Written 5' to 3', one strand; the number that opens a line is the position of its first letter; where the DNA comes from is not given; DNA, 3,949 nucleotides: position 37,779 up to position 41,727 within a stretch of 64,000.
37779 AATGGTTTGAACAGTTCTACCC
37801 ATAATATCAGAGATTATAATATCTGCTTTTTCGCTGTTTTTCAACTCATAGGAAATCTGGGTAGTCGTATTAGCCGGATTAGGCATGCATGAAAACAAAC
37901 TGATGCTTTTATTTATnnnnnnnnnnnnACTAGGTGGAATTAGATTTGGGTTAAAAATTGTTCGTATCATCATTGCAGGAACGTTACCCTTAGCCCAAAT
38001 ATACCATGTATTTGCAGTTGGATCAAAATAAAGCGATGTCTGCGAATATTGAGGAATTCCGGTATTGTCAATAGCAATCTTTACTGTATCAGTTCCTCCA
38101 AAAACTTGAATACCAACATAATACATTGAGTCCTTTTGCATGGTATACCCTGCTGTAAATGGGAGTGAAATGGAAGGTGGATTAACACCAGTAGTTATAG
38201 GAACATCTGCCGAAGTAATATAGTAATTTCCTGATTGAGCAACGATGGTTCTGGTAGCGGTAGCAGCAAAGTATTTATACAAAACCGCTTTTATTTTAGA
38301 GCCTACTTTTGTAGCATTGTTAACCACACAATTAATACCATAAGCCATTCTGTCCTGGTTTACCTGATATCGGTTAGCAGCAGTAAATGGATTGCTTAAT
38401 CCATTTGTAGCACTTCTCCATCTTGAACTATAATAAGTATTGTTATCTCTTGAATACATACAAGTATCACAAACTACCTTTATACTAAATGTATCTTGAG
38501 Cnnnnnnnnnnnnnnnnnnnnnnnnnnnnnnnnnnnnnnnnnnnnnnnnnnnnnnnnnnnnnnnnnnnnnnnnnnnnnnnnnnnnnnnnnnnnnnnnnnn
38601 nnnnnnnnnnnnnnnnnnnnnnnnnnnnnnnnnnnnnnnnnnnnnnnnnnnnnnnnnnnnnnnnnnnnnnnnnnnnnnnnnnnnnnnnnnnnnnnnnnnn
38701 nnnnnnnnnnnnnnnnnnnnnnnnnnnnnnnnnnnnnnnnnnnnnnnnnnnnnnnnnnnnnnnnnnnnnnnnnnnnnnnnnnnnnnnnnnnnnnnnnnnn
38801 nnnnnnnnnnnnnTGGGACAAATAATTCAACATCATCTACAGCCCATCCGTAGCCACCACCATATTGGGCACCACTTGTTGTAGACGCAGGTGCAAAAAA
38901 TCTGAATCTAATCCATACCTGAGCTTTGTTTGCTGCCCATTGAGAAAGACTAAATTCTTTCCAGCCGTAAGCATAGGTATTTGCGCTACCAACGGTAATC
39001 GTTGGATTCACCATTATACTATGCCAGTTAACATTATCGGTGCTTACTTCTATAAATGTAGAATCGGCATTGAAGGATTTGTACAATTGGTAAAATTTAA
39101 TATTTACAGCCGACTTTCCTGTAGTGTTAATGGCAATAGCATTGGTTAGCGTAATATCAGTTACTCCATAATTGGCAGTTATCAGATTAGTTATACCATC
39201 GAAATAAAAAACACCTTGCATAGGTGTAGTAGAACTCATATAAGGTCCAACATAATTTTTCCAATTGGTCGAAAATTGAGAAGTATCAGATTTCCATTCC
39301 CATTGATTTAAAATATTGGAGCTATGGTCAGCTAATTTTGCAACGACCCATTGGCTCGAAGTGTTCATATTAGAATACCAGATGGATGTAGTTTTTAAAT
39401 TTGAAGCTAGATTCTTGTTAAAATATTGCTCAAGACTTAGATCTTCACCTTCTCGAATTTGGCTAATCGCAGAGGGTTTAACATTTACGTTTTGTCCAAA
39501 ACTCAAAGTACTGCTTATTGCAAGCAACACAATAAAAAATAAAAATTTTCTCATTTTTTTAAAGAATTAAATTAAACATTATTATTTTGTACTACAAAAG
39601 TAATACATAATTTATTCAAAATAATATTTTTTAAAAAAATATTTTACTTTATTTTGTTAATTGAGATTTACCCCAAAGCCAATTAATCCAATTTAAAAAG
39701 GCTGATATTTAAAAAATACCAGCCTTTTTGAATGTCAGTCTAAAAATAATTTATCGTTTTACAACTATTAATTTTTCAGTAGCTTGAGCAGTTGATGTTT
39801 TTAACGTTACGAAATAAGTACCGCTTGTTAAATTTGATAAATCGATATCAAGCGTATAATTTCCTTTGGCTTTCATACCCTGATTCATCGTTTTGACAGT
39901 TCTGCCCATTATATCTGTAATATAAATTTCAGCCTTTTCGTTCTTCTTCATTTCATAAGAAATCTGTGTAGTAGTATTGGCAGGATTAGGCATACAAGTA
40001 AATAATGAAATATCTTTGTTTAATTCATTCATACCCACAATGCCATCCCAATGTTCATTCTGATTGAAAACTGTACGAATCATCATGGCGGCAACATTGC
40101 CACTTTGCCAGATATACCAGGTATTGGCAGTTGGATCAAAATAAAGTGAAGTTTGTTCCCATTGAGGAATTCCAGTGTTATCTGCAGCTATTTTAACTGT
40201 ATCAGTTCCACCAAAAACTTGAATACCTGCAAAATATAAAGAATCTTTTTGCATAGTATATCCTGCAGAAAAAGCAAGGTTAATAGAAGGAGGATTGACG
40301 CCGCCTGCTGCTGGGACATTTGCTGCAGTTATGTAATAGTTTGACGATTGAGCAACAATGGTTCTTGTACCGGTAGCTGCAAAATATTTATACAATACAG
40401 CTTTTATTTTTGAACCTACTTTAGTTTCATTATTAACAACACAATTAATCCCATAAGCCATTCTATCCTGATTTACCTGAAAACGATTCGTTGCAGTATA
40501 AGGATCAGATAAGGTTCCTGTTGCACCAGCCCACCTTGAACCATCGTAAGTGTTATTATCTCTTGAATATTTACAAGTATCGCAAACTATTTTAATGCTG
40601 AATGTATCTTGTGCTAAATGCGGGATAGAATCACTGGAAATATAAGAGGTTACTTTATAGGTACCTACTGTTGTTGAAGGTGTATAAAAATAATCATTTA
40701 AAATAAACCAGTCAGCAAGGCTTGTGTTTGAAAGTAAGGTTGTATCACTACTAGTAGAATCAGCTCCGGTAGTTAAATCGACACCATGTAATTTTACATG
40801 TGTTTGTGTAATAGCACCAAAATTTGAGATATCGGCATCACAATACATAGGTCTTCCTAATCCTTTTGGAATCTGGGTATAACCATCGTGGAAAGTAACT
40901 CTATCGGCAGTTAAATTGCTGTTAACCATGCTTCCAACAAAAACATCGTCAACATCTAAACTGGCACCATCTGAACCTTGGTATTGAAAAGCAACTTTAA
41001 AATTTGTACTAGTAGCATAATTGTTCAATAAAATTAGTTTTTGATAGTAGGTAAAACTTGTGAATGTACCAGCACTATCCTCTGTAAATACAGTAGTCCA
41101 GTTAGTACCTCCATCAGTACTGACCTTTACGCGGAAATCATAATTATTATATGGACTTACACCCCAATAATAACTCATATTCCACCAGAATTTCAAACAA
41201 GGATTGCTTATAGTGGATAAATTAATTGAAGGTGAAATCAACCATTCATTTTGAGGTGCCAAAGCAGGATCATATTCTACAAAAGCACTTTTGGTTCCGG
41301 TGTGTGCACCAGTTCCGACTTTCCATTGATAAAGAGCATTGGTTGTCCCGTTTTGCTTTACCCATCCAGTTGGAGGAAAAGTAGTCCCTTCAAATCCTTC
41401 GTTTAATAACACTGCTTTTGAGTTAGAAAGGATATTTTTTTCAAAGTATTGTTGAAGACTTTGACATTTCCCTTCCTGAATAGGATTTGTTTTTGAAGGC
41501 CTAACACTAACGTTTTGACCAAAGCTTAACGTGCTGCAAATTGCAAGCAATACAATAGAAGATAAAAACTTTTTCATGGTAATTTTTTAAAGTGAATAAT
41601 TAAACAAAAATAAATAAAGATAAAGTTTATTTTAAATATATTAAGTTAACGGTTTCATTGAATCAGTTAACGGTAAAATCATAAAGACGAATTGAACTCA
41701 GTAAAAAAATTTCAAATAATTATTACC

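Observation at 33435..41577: Four tandem ~2.1-kb units, each a self-contained gene for an uncharacterised T9SS cargo protein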

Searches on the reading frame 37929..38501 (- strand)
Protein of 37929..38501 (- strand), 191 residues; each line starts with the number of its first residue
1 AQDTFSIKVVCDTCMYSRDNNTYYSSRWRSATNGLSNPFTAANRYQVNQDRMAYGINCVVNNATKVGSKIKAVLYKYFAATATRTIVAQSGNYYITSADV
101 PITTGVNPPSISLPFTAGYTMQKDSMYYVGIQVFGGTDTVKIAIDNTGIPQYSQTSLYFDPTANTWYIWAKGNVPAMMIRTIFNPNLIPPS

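Call 45: predict_structure(alignment_id=A5)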
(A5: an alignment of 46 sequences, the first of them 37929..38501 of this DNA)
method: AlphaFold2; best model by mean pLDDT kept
length: 191 residues; sequences in the alignment: 46
mean_pLDDT: 90.1   pTM: 0.86
mean pLDDT of the five models: 90.1, 89.6, 88.2, 87.9, 82.8
residues with pLDDT >= 90: 144; 70-90: 25; 50-70: 21; < 50: 1
segments of 3 or more residues with pLDDT < 50: none
pLDDT, mean of each block of 10 residues (from residue 1): 59 70 94 97 92 96 98 97 97 98 96 96 96 97 85 85 94 88 82 56
secondary structure, 60 per line:
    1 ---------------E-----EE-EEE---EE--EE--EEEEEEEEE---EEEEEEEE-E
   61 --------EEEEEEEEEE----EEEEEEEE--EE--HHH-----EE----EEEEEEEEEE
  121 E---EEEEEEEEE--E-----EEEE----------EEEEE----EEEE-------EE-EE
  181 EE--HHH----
elements in order: E25-27 E39-47 E51-58 E69-78 E83-90 E111-121 E125-133 E142-145 E156-160 E165-168 E179-182
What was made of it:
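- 37644..39554 (-): Paralog 3 (636 aa). Signal peptide at nt 39495-39554; disordered linker 39390-39494; type-A head 38817-39389; Ig-like domain 38502-38816; domain 3 at 37935-38501; CTD about 37647-37919. The domain 3 model has pLDDT 90 and pTM 0.86 (call 45).
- Domain 3 is modelled with pLDDT 90 (call 45).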

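Call 47: fold_search(model_id=the predicted structure, library=pdb)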
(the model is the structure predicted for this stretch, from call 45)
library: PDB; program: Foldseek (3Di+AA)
matches with E <= 10: 1696; with E <= 0.001: 7
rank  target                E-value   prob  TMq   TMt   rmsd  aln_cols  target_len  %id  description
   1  9jwb_Z                4.5e-05  1.00  0.52  0.50   8.2       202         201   11  Cyanophage A4 capsid asymmetric unit (released 2025-04-09)
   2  9euj_G                6.4e-05  1.00  0.50  0.14  10.4       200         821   11  Cryo-EM structure of Staphylococcus aureus bacteriophage phi812 baseplate in the post-contraction state - sheath initi (released 2025-04-09)
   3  3gbw                  3.6e-04  1.00  0.45  0.51   7.0       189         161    8  Crystal structure of the first PHR domain of the Mouse Myc-binding protein 2 (MYCBP-2) (released 2009-03-24)
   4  8zdp_v                4.3e-04  1.00  0.52  0.15  10.9       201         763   11  Cryo-EM structure of Mycobacteriophage Douge Central fiber (gp20) (released 2025-06-25)
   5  8zdq_v                4.3e-04  1.00  0.52  0.13  10.9       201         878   11  Cryo-EM structure of Mycobacteriophage Douge complete baseplate (gp13, gp17, gp23, gp16, gp18 and gp20) (released 2025-06-25)
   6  4ci7_B                7.2e-04  1.00  0.50  0.23   4.4       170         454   14  The crystal structure of the cysteine protease and lectin-like domains of Cwp84, a surface layer associated protein of (released 2014-05-14)
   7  3hwj_A                7.6e-04  1.00  0.39  0.47   7.1       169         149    9  Crystal structure of the second PHR domain of Mouse Myc-binding protein 2 (MYCBP-2) (released 2009-07-21)
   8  4d59_A                1.3e-03  1.00  0.52  0.26   4.2       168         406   12  Clostridial Cysteine protease Cwp84 C116A after propeptide cleavage (released 2015-03-04)
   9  8h2i_bG               1.3e-03  1.00  0.43  0.20   8.1       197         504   11  Near-atomic structure of five-fold averaged PBCV-1 capsid (released 2022-11-16)
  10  3hwj_B                2.6e-03  1.00  0.42  0.49   7.1       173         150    9  Crystal structure of the second PHR domain of Mouse Myc-binding protein 2 (MYCBP-2) (released 2009-07-21)
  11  3no8_A                3.5e-03  1.00  0.41  0.47  11.0       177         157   10  Crystal structure of the PHR domain from human BTBD2 Protein (released 2010-08-25)
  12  5m2m_A                6.3e-03  0.97  0.26  0.31  14.5       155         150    8  Complex between human TNF alpha and Llama VHH3 (released 2017-08-30)
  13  3mi8_A                6.7e-03  0.97  0.26  0.32  13.1       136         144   13  The structure of TL1A-DCR3 COMPLEX (released 2011-02-23)
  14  8kb6                  7.0e-03  0.87  0.24  0.29  15.4       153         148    9  Crystal Structure of Canine TNF-alpha (released 2024-05-22)
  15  5m2m_B                7.4e-03  0.97  0.26  0.31  14.5       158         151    8  Complex between human TNF alpha and Llama VHH3 (released 2017-08-30)
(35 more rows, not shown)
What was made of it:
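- On Cwp84 Lectin_like (PF18560): Foldseek against 4ci7_B and 4d59_A gives E 7e-4 to 1.3e-3, TM 0.50-0.52 and rmsd 4.2-4.4 A over about 170 columns (call 47).
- Its best solved-structure matches are the Cwp84 lectin-like domain (4ci7_B and 4d59_A; rmsd 4.2-4.4 A, TM 0.50-0.52), MYCBP2 and BTBD2 PHR domains, and phage capsid, baseplate or fibre proteins (call 47).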

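Call 49: search_protein_families(library=pfam, alignment_id=A5, max_evalue=1)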
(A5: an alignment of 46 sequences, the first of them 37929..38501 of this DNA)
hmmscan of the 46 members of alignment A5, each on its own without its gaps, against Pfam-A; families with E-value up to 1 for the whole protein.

A. member 1, window:37929-38501:- (191 aa): 0 families

B. families by the number of members that match (of 46 scanned): 18 families
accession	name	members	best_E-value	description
PF18560.7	Lectin_like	4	0.00078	Lectin like domain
PF13313.11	DUF4082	3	0.0092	Domain of unknown function (DUF4082)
PF15415.12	Mfa_like_2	1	0.001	Fimbrillin-like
PF21507.2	V18-19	1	0.0012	Sputnik minor capsid protein V18/19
PF23156.1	DUF7054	1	0.011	Domain of unknown function (DUF7054)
PF00440.29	TetR_N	1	0.025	Bacterial regulatory proteins, tetR family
PF17481.7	Phage_sheath_domII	1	0.037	Phage tail sheath protein beta-sandwich domain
PF22402.2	Coat_P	1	0.045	Coat protein, P (projecting) domain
PF09363.15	XFP_C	1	0.046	XFP C-terminal domain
PF17780.6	OCRE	1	0.054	OCRE domain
PF14339.12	DUF4394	1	0.055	Domain of unknown function (DUF4394)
PF06510.16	DUF1102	1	0.078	Protein of unknown function (DUF1102)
PF09347.15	DUF1989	1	0.11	Domain of unknown function (DUF1989)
PF14734.12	DUF4469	1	0.16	Domain of unknown function (DUF4469) with IG-like fold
PF17601.7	DUF5497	1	0.21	Family of unknown function (DUF5497)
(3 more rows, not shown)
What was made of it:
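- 4 of 46 family members hit Pfam Lectin_like weakly (best E 7.8e-4; call 49).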

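Call 52: search_solved_structures(query=A5, max_evalue=10, show_alignments=2)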
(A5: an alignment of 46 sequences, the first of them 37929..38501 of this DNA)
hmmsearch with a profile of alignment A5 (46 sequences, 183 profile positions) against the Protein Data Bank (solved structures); distinct sequences matched with E-value up to 10: 0.

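Call 76: fold_search(model_id=the predicted structure, library=viral)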
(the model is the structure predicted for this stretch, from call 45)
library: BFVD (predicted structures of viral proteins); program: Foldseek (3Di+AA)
matches with E <= 10: 1587; with E <= 0.001: 43
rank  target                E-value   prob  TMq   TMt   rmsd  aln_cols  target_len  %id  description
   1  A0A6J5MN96            1.2e-06  1.00  0.57  0.41   5.2       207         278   14  Uncharacterized protein [uncultured Caudovirales phage]
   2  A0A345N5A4            1.7e-05  1.00  0.43  0.20   9.7       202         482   12  (no name in the UniProt tables at hand)
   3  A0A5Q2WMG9            2.2e-05  1.00  0.51  0.30   6.3       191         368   15  (no name in the UniProt tables at hand)
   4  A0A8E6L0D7            2.2e-05  1.00  0.49  0.48   8.6       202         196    9  (no name in the UniProt tables at hand)
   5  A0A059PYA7            2.7e-05  1.00  0.50  0.48   8.0       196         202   13  Uncharacterized protein [Anabaena phage A-4L]
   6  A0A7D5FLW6            3.2e-05  1.00  0.52  0.22   8.8       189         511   15  (no name in the UniProt tables at hand)
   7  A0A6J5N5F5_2          3.9e-05  1.00  0.49  0.13   8.0       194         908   11  Collagen triple helix repeat [uncultured Caudovirales phage]
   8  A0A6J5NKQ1            7.9e-05  1.00  0.50  0.56   7.2       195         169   11  Uncharacterized protein [uncultured Caudovirales phage]
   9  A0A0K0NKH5            7.9e-05  1.00  0.52  0.13  12.6       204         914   12  Minor tail protein [Gordonia phage GMA3]
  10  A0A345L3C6            1.3e-04  1.00  0.50  0.17  17.4       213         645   13  (no name in the UniProt tables at hand)
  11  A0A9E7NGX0            1.3e-04  1.00  0.47  0.17   7.4       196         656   17  (no name in the UniProt tables at hand)
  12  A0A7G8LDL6            1.5e-04  1.00  0.53  0.19  12.4       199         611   13  (no name in the UniProt tables at hand)
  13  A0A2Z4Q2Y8            1.7e-04  1.00  0.51  0.20   6.7       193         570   14  (no name in the UniProt tables at hand)
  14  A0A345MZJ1            1.8e-04  1.00  0.45  0.27   7.9       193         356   12  (no name in the UniProt tables at hand)
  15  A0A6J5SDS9            2.0e-04  1.00  0.53  0.35   6.5       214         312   14  Uncharacterized protein [uncultured Caudovirales phage]
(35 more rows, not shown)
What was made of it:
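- Its matches among predicted viral structures are phage minor tail and tail-fibre proteins (call 76). The nearest folds are non-catalytic beta-sandwiches: lectin-like, PHR, phage fibre tips and TNF-like (calls 47, 76).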

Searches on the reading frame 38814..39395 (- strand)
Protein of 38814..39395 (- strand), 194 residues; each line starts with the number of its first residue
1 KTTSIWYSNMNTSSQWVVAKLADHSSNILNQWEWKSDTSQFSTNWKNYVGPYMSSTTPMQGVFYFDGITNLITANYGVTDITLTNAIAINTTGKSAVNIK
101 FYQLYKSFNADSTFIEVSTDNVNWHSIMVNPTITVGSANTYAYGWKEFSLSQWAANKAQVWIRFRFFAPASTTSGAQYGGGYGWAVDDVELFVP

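Call 68: search_solved_structures(query=A8, max_evalue=10)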
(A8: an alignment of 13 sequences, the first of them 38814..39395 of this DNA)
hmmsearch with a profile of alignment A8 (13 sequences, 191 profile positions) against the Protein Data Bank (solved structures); distinct sequences matched with E-value up to 10: 0.

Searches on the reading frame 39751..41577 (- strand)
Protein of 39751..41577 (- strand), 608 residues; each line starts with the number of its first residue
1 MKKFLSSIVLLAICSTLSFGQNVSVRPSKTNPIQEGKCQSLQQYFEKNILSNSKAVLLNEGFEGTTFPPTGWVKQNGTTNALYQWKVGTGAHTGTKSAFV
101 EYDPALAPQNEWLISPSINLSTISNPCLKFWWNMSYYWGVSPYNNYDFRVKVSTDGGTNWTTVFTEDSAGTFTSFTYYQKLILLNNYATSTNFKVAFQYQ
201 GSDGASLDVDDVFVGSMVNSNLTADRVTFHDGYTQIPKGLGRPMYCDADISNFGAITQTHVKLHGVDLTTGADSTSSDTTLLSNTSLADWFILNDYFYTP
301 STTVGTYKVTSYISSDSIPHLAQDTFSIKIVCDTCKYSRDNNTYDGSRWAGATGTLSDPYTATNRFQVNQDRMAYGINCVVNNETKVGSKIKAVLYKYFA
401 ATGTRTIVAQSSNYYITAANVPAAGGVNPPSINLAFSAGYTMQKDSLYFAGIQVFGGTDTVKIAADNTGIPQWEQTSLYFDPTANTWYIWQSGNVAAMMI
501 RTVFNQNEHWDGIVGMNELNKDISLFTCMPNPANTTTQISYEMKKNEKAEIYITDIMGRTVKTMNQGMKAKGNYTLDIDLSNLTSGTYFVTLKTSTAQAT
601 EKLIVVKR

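Call 3: search_protein_families(library=pfam, proteins=[window:39751-41577:-], max_evalue=1)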
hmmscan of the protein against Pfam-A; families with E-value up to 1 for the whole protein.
window:39751-41577:- (608 aa): 5 families
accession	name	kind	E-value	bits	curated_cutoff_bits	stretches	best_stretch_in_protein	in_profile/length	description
PF18962.6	Por_Secre_tail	-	9.9e-15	55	27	1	530-605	3-75/75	Secretion system C-terminal sorting domain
PF13860.13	FlgD_ig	-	0.00035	20.9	27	1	544-597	19-78/79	FlgD Ig-like domain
PF18981.6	InlK_D3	-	0.0033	17.9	25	1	536-598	6-62/75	Internalin K domain (D3/D4)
PF00629.30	MAM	-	0.022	15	26.4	1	89-212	34-150/158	MAM domain, meprin/A5/mu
PF21471.3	Reelin_subrepeat-B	-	0.079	13.2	27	1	121-215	33-127/127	Reelin subrepeat B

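Call 4: search_protein_families(library=ncbifam, proteins=[window:39751-41577:-], max_evalue=1)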
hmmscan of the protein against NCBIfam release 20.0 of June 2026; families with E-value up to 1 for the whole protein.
window:39751-41577:- (608 aa): 6 families
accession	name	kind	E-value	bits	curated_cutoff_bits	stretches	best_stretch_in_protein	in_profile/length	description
NF038128.1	choice_anch_J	domain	1.6e-15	57.7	30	1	57-214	1-162/162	choice-of-anchor J domain-containing protein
TIGR04183.1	Por_Secre_tail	domain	7.6e-13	48.2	23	1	530-605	3-71/72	T9SS type A sorting domain-containing protein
NF038113.1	T9SSA_dep_M36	equivalog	1.1e-11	43.7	885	1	513-605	782-868/869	T9SS-dependent M36 family metallopeptidase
NF052323.1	T9SSA_dep_M6i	equivalog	1.8e-09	36.1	600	1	529-604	961-1036/1043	T9SS-dependent M6-like inactivated metalloprotease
NF005176.1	PRK06655.1-1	equivalog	0.00036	20.5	230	1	538-603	89-158/197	flagellar hook assembly protein FlgD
NF007198.0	PRK09619.1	equivalog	0.056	13.2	267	1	546-605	122-182/218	flagellar hook assembly protein FlgD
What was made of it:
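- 39751..41577 (-): Paralog 4 (608 aa). Choice-of-anchor J head (residues 57-214), then the same Ig-like domain, domain 3 and CTD. NF038128 at 57.7 bits against a cut-off of 30 (call 4).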

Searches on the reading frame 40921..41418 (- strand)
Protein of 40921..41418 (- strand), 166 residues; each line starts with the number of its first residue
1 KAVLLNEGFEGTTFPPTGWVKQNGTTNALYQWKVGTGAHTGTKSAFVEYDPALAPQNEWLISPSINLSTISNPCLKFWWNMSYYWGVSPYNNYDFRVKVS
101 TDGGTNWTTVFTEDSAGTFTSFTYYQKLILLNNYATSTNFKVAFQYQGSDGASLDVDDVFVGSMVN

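Call 69: search_solved_structures(query=A9, max_evalue=10)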
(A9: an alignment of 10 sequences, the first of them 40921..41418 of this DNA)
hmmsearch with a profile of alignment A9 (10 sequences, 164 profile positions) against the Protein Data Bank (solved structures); distinct sequences matched with E-value up to 10: 1.
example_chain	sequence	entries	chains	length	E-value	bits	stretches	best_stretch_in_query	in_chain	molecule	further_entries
9khy_G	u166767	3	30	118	1.5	12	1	7-34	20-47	Tail tube protein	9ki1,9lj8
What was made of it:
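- Tried and rejected: Nothing found (calls 68, 69).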
